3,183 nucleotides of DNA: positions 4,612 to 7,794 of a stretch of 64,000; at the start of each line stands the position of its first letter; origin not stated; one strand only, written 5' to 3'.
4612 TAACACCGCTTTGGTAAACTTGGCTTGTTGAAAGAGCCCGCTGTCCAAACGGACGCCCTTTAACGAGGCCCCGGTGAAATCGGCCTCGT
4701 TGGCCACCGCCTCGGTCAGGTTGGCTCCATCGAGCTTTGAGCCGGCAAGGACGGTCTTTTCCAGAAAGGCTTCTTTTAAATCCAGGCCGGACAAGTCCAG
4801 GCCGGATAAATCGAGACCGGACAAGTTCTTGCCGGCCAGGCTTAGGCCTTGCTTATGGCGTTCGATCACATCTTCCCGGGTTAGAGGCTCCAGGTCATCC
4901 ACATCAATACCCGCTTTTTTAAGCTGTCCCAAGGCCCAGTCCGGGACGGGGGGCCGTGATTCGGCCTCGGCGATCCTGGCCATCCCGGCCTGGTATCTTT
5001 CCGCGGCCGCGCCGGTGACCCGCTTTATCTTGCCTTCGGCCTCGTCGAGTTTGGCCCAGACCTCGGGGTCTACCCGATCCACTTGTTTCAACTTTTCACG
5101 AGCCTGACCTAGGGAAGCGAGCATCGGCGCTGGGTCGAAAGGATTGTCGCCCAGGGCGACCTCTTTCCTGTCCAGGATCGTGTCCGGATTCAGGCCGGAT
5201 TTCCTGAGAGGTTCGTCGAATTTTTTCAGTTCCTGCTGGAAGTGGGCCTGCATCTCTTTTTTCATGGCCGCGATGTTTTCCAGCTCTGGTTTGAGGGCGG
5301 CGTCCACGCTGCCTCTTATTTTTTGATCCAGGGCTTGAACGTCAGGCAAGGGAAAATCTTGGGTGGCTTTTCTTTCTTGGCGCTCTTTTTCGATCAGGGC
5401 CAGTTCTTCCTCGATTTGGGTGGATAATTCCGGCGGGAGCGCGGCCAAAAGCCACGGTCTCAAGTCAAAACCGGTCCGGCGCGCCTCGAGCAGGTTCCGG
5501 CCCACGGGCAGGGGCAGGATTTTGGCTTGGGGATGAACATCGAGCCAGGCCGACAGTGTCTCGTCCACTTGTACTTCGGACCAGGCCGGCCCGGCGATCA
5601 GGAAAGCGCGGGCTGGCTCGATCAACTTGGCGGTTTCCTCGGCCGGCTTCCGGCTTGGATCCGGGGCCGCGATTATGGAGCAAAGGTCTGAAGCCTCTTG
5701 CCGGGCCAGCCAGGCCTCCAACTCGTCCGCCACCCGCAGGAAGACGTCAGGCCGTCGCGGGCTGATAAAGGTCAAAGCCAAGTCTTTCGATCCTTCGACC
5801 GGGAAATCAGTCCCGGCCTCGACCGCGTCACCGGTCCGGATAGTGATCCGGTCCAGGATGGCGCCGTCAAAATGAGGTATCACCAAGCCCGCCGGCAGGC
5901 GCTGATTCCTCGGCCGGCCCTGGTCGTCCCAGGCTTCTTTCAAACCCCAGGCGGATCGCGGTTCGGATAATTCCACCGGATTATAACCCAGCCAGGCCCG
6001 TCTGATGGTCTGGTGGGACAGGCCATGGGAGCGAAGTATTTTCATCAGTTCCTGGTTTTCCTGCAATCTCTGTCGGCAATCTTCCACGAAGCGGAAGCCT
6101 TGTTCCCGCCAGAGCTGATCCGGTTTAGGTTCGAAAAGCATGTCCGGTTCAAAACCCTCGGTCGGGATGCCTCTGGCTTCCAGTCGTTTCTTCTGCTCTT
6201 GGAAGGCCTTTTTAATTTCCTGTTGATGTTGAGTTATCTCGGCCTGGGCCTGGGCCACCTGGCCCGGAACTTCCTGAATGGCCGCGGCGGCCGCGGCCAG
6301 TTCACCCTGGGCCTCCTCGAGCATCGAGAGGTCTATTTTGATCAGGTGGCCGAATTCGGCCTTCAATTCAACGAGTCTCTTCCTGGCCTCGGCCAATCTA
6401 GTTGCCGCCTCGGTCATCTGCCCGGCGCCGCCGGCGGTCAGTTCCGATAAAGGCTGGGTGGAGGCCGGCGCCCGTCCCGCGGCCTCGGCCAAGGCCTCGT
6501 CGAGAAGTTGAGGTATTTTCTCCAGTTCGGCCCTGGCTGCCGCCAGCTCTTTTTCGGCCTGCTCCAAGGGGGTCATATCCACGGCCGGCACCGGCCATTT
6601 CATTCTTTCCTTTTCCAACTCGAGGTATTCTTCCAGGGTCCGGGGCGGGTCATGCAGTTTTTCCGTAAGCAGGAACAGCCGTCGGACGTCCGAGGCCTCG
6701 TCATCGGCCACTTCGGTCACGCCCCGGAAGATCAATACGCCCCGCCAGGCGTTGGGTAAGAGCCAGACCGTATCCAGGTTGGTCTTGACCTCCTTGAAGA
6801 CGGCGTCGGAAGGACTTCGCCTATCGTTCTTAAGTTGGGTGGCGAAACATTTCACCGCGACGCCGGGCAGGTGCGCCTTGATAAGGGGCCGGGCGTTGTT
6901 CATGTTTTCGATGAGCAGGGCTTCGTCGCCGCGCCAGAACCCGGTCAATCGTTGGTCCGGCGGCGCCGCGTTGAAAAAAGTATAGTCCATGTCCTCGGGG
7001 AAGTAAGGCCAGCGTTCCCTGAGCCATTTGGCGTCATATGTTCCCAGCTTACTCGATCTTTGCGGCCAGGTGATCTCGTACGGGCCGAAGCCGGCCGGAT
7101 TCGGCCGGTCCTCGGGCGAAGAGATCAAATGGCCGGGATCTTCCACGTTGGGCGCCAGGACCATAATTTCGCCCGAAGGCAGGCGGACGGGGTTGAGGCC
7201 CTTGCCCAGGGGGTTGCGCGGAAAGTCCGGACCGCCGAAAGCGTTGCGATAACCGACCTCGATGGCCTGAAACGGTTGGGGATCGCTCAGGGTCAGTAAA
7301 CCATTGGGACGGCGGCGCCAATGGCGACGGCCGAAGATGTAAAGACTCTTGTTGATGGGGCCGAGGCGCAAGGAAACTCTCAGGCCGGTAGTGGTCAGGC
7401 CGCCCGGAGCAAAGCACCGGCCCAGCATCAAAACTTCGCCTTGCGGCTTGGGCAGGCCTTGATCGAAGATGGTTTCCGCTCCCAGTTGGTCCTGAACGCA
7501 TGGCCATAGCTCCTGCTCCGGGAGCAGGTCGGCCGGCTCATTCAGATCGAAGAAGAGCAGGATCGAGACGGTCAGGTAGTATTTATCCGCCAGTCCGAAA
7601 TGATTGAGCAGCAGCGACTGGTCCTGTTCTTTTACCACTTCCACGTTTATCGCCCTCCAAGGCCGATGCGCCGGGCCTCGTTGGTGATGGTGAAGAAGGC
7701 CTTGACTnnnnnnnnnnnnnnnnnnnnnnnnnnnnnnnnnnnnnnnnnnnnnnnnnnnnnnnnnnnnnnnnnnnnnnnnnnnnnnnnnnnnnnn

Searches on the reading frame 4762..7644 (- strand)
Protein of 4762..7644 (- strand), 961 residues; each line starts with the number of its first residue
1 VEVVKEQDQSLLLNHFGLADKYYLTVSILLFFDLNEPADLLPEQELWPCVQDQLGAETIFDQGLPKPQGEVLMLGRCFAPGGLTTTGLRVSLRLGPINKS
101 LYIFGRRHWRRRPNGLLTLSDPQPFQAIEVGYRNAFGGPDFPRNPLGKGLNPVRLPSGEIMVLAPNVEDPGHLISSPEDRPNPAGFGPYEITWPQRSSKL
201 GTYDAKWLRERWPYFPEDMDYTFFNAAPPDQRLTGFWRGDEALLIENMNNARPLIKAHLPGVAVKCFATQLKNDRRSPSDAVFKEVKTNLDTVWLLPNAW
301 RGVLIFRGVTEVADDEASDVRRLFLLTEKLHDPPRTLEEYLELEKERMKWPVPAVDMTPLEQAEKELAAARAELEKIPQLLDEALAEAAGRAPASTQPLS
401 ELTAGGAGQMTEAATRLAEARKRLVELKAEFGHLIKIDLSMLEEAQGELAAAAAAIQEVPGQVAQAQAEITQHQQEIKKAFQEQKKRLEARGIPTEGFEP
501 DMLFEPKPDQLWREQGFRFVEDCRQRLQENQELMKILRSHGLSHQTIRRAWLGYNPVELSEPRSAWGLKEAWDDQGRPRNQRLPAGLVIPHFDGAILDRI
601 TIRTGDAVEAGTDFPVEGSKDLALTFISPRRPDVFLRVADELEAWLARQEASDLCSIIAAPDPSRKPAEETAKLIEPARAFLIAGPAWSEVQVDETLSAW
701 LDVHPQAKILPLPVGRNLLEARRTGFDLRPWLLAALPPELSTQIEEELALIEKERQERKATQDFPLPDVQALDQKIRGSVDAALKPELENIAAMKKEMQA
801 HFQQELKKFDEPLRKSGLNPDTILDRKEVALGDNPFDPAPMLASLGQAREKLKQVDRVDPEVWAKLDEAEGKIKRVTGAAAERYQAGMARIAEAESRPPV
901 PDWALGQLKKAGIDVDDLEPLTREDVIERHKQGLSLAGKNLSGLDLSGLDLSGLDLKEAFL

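Call 16: find_homologous_proteins(query=window:4762-7644:-)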
Query window:4762-7644:- (961 aa): 105 proteins with E <= 0.001 among 8000 candidates.
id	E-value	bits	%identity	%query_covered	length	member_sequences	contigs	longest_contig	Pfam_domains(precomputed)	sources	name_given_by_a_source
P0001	0.0e+0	2172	100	100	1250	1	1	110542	PF09937.15,PF13576.13,PF13599.14,PF00805.29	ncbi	ncbi:MAG: DUF2169 domain-containing protein [Thermodesulfobacteriota bacterium]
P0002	1.2e-254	866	45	100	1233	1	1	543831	PF09937.15,PF13576.13,PF13599.14,PF00805.29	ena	-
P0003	1.3e-240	819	43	100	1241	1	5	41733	PF09937.15,PF13576.13,PF13599.14,PF00805.29,PF23894.3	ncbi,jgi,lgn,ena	-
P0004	1.6e-236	806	43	100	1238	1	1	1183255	PF09937.15,PF13576.13,PF13599.14,PF00805.29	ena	-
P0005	6.2e-216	738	41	100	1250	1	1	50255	PF09937.15,PF13576.13,PF13599.14,PF00805.29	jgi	-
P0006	8.6e-214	731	40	100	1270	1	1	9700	PF09937.15,PF13576.13,PF13599.14,PF00805.29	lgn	-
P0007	1.3e-212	727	39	100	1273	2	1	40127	PF09937.15,PF13576.13,PF13599.14,PF00805.29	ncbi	-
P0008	9.3e-212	724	41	100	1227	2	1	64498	PF09937.15,PF13576.13,PF13599.14,PF00805.29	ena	-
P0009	3.2e-207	709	40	100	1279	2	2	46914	PF09937.15,PF13576.13,PF13599.14,PF00805.29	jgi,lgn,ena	-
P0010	3.8e-204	699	40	100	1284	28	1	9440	PF09937.15,PF13576.13,PF13599.14,PF00805.29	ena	-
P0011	6.5e-203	695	40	100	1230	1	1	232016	PF09937.15,PF13576.13,PF13599.14,PF00805.29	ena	-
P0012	6.3e-201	688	39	100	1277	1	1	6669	PF09937.15,PF13576.13,PF13599.14,PF00805.29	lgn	-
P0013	1.3e-199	684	39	99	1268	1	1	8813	PF09937.15,PF13576.13,PF13599.14,PF00805.29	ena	-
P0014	2.4e-197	676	38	100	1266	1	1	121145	PF09937.15,PF13576.13,PF13599.14,PF00805.29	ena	-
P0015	2.0e-196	673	38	100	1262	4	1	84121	PF09937.15,PF13576.13,PF13599.14,PF00805.29,PF23894.3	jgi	-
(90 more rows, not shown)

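Call 20: find_encoding_contigs(protein=P0002, flank=10000, max_places=2)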
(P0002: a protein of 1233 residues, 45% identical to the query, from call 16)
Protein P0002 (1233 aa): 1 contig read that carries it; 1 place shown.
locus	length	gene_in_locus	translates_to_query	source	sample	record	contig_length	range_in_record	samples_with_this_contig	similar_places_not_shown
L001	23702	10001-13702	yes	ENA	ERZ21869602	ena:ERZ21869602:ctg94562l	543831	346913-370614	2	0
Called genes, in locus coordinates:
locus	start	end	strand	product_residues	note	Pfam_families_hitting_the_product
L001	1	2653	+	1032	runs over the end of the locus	PF05954:Phage_GPD, PF04717:Phage_base_V, PF20093:DUF6484 (weak)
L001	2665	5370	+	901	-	PF09937:DUF2169, PF00805:Pentapeptide, PF13576:Pentapeptide_3 (faint), PF00805:Pentapeptide, PF13599:Pentapeptide_4 (weak), PF00805:Pentapeptide (weak), PF13599:Pentapeptide_4, PF00805:Pentapeptide (weak)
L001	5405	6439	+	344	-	-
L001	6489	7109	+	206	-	PF12059:DUF3540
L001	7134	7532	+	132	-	PF13665:Tox-PAAR-like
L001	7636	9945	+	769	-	PF05954:Phage_GPD, PF04717:Phage_base_V, PF20093:DUF6484 (weak)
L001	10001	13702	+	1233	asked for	PF09937:DUF2169, PF00805:Pentapeptide, PF13599:Pentapeptide_4 (faint), PF13576:Pentapeptide_3 (faint), PF00805:Pentapeptide (weak)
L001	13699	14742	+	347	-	-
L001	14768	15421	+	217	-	PF12059:DUF3540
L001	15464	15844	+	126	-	PF13665:Tox-PAAR-like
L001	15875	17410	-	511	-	PF13489:Methyltransf_23, PF02390:Methyltransf_4 (weak), PF08241:Methyltransf_11, PF08242:Methyltransf_12, PF13649:Methyltransf_25, PF13847:Methyltransf_31, PF10119:MethyTransf_Reg, PF21782:WHD_PKMT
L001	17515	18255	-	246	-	PF05036:SPOR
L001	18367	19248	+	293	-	PF12790:T6SS-SciN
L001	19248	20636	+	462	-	PF05936:T6SS_VasE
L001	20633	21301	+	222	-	PF09850:DotU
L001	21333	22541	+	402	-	PF13565:HTH_32 (faint), PF13358:DDE_3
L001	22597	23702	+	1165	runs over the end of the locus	PF14331:IcmF-related_N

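Call 23: find_encoding_contigs(protein=P0001, flank=10000, max_places=3)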
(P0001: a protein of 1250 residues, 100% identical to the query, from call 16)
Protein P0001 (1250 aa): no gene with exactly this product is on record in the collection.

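Call 26: find_encoding_contigs(protein=P0004, flank=10000, max_places=2)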
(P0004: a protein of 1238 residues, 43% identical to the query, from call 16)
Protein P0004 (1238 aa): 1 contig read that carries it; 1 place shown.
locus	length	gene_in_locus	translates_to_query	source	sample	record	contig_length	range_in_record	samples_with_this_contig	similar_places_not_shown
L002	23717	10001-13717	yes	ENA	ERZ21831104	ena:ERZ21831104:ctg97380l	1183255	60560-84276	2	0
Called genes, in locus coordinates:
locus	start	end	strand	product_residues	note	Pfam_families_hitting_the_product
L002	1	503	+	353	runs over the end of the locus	PF06996:T6SS_TssG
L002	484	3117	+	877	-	PF02861:Clp_N (weak), PF23569:NBD_SMAX1 (weak), PF00004:AAA, PF17871:AAA_lid_9, PF00004:AAA (weak), PF07724:AAA_2, PF07728:AAA_5 (weak), PF10431:ClpB_D2-small, +2 more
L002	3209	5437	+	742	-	PF05954:Phage_GPD, PF04717:Phage_base_V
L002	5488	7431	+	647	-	PF05954:Phage_GPD, PF04717:Phage_base_V, PF20093:DUF6484 (faint)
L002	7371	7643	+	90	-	-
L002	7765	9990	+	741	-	PF05954:Phage_GPD, PF04717:Phage_base_V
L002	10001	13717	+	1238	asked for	PF09937:DUF2169, PF13576:Pentapeptide_3 (faint), PF00805:Pentapeptide, PF13599:Pentapeptide_4 (weak), PF00805:Pentapeptide (weak)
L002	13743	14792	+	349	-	-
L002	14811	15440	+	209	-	PF12059:DUF3540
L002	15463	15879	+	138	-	PF13665:Tox-PAAR-like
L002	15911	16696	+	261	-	-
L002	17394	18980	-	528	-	PF05591:T6SS_VipA, PF05943:VipB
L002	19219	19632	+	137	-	PF07883:Cupin_2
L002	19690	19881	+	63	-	-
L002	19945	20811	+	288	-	PF02749:QRPTase_N, PF01729:QRPTase_C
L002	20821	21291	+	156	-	PF14196:ATC_hydrolase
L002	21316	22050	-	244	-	PF01925:TauE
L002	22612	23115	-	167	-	PF01243:PNPOx_N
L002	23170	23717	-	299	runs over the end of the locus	PF03403:PAF-AH_p_II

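Call 44: search_solved_structures(query=window:4762-7644:-, max_evalue=0.01)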
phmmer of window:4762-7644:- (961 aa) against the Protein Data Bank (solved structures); distinct sequences matched with E-value up to 0.01: 1.
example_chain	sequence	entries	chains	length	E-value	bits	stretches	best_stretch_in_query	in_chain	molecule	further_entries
8vth_A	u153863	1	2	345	2.1e-19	72.4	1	93-249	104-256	DUF2169 domain-containing protein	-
